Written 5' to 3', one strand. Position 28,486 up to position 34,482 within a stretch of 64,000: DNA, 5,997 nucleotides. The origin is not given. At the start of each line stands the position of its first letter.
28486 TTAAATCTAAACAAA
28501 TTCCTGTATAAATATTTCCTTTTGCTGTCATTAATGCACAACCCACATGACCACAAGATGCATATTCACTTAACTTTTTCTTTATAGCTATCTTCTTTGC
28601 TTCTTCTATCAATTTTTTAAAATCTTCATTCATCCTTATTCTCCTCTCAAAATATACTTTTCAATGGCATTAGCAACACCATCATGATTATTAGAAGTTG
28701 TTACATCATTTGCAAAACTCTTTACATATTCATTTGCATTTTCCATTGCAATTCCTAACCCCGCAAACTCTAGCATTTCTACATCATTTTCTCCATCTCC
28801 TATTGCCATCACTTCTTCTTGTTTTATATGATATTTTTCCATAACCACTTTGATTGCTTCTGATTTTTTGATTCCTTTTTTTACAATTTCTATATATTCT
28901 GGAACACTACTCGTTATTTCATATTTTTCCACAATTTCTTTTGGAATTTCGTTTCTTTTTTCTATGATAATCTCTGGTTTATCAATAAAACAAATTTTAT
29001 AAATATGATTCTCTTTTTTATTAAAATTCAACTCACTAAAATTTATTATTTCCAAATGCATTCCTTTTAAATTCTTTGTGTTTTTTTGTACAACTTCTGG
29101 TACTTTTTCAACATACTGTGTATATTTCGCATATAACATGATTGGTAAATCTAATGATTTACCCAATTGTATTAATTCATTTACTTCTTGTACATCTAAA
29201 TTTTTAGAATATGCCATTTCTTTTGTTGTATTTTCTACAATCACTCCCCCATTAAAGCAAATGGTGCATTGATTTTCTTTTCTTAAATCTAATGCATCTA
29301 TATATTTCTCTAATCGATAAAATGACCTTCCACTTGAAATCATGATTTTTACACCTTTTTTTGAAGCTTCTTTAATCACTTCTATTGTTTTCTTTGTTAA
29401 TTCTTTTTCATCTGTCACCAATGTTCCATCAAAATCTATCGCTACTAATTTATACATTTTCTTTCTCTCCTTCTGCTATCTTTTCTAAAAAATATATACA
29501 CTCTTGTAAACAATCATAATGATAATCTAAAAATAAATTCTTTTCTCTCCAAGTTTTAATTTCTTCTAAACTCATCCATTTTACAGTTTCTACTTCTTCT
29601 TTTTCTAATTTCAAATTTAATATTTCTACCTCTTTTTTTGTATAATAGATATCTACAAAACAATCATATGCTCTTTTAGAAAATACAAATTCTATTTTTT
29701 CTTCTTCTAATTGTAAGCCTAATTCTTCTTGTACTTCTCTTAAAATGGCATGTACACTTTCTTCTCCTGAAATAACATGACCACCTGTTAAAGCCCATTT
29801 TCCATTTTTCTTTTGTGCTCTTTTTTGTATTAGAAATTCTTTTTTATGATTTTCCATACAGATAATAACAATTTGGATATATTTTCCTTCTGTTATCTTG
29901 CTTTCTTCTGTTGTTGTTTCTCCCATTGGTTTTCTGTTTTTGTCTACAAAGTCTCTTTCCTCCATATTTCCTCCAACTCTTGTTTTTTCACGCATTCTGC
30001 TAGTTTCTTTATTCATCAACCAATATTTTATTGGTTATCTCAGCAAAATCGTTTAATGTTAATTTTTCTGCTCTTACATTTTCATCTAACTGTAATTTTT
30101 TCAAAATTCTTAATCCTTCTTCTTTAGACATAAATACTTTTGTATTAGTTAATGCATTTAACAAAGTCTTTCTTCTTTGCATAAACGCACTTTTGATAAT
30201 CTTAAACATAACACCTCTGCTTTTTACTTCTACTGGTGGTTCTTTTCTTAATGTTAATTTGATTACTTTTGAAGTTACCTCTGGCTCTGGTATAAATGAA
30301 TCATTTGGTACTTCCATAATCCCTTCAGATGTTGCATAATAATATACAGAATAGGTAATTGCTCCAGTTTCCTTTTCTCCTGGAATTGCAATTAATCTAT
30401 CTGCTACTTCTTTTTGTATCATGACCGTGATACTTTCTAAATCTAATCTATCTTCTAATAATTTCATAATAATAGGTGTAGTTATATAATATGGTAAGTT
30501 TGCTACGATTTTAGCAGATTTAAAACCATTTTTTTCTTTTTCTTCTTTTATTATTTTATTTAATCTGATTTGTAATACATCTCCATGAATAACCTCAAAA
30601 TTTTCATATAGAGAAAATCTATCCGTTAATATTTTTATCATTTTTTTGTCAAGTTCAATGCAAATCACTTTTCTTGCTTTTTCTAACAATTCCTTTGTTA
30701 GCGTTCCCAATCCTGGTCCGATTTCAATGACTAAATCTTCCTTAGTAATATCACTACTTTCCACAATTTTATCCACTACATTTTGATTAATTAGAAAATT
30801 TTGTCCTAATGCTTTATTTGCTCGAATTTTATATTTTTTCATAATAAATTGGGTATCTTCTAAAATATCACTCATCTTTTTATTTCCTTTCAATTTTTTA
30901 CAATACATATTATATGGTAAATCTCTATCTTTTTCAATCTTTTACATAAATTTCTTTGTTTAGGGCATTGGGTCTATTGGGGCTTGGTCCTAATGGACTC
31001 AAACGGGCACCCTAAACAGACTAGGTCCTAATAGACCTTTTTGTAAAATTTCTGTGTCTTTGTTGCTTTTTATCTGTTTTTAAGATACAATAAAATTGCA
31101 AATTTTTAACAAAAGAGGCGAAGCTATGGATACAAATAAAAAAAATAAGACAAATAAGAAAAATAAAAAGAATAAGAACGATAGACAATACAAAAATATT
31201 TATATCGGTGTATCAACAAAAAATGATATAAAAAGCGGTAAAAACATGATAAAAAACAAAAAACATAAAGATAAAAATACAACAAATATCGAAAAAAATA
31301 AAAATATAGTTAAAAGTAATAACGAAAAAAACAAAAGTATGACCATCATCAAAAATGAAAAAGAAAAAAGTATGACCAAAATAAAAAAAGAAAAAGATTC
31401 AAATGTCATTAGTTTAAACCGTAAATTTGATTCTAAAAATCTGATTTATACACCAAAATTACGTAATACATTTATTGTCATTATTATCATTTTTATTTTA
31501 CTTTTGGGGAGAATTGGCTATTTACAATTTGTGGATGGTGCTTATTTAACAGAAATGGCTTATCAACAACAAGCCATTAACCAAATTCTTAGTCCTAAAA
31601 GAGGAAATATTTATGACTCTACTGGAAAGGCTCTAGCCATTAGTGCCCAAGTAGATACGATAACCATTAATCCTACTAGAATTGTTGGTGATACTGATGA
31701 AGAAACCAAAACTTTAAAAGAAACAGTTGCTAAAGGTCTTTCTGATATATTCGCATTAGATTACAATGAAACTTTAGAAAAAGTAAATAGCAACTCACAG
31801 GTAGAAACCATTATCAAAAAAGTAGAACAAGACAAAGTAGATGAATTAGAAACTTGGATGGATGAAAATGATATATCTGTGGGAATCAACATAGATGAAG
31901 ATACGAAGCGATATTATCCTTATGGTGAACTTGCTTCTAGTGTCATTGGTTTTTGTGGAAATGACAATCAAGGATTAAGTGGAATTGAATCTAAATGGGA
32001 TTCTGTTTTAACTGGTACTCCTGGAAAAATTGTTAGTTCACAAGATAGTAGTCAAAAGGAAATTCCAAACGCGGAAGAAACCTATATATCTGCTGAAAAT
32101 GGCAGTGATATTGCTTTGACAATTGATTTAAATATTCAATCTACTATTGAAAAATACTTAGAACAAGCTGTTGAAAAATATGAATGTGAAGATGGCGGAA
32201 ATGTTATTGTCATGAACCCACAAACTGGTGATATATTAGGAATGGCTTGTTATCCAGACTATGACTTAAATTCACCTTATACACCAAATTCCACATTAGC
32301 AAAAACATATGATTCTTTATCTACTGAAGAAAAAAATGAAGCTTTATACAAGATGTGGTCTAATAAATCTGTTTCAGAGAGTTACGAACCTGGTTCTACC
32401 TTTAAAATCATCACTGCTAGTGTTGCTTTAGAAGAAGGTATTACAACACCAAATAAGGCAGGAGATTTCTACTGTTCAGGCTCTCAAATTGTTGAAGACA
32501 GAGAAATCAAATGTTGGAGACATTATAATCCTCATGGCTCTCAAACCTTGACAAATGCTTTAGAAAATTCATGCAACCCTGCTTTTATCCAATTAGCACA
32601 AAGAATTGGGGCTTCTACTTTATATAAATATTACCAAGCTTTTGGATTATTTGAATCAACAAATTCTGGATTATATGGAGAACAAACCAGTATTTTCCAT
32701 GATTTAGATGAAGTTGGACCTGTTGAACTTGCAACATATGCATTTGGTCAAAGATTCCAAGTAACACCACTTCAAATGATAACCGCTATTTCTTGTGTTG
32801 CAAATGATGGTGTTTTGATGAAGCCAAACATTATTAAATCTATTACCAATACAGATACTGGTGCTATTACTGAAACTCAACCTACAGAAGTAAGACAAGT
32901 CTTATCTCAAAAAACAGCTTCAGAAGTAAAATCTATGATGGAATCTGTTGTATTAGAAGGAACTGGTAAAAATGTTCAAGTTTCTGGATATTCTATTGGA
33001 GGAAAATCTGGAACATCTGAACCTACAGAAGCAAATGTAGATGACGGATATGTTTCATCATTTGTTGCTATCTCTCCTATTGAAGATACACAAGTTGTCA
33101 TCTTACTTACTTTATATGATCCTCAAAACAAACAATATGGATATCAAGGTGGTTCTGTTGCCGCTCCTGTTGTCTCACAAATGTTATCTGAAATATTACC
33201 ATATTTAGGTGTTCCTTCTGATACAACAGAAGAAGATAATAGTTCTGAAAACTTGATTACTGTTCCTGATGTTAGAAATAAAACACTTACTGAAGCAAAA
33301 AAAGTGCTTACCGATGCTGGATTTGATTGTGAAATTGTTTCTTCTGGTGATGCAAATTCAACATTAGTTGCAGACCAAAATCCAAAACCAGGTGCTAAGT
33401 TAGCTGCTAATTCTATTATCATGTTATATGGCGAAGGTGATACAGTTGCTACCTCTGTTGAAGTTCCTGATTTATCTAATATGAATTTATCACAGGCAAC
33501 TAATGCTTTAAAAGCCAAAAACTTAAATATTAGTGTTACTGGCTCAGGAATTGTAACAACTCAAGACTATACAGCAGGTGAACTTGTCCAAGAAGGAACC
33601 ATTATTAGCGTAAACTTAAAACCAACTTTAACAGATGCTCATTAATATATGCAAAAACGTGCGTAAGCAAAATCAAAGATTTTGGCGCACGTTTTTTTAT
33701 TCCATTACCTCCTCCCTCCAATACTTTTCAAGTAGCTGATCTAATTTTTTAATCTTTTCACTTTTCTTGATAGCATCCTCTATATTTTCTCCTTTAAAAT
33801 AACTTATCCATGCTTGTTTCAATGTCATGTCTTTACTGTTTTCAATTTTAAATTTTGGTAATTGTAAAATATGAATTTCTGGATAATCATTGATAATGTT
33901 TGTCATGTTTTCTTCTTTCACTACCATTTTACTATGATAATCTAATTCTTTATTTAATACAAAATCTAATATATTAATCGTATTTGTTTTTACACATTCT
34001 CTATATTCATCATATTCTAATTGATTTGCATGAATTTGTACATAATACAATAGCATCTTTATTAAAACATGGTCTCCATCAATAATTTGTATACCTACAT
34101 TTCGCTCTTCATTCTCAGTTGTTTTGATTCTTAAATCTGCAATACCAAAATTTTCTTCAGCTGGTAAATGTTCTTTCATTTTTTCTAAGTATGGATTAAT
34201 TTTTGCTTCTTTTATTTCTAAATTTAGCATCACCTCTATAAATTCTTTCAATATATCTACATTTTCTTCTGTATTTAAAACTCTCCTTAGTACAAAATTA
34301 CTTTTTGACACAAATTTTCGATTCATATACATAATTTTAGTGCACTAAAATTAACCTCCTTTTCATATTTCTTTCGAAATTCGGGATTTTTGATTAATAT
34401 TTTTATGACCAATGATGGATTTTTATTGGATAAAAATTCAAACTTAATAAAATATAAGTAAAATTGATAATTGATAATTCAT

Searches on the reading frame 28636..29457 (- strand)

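Call 33: search_protein_families(library=pfam, proteins=[window:28636-29457:-], max_evalue=0.0001)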
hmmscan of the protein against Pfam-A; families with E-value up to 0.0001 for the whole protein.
window:28636-29457:- (273 aa): 3 families
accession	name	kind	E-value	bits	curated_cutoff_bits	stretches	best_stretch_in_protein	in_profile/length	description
PF08282.18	Hydrolase_3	-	1e-65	222.5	20.9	1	5-265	1-255/255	haloacid dehalogenase-like hydrolase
PF05116.19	S6PP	-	1.2e-14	54.9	20.3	1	137-263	101-240/247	Sucrose-6F-phosphate phosphohydrolase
PF00702.32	Hydrolase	-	3.9e-10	40.9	26.4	1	194-233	152-191/191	haloacid dehalogenase-like hydrolase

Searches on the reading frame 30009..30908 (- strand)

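Call 33: search_protein_families(library=pfam, proteins=[window:30009-30908:-], max_evalue=0.0001)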
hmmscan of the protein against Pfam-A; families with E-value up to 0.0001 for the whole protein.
window:30009-30908:- (299 aa): 2 families
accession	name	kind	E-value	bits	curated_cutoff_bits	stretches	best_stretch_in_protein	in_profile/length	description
PF00398.26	RrnaAD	-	1.7e-63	214.6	24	1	29-294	3-260/263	Ribosomal RNA adenine dimethylase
PF13649.12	Methyltransf_25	-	1.9e-05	25.7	27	1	60-116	1-60/97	Methyltransferase domain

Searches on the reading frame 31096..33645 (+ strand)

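Call 33: search_protein_families(library=pfam, proteins=[window:31096-33645:+], max_evalue=0.0001)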
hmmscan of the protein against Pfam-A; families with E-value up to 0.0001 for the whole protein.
window:31096-33645:+ (849 aa): 4 families
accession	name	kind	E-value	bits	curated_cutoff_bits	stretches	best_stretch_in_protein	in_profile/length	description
PF00905.27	Transpeptidase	-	3.4e-68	230.5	22.1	1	370-697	3-298/299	Penicillin binding protein transpeptidase domain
PF03793.24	PASTA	-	2.8e-22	78.9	23.2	2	721-778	1-61/64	PASTA domain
PF03717.20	PBP_dimer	-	6.6e-20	72.7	24.4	1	166-324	3-177/180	Penicillin-binding Protein dimerisation domain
PF21922.1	PBP_dimer_2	-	5.7e-05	23.7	27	0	270-312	23-64/83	Penicillin binding protein A dimerisation domain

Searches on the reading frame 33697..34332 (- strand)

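Call 33: search_protein_families(library=pfam, proteins=[window:33697-34332:-], max_evalue=0.0001)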
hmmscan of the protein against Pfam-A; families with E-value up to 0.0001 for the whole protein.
window:33697-34332:- (211 aa): 1 family
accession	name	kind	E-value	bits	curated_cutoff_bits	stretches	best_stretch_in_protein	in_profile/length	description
PF12784.13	PDDEXK_2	-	3.3e-18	66.7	27.4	1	12-202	4-197/229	PD-(D/E)XK nuclease family transposase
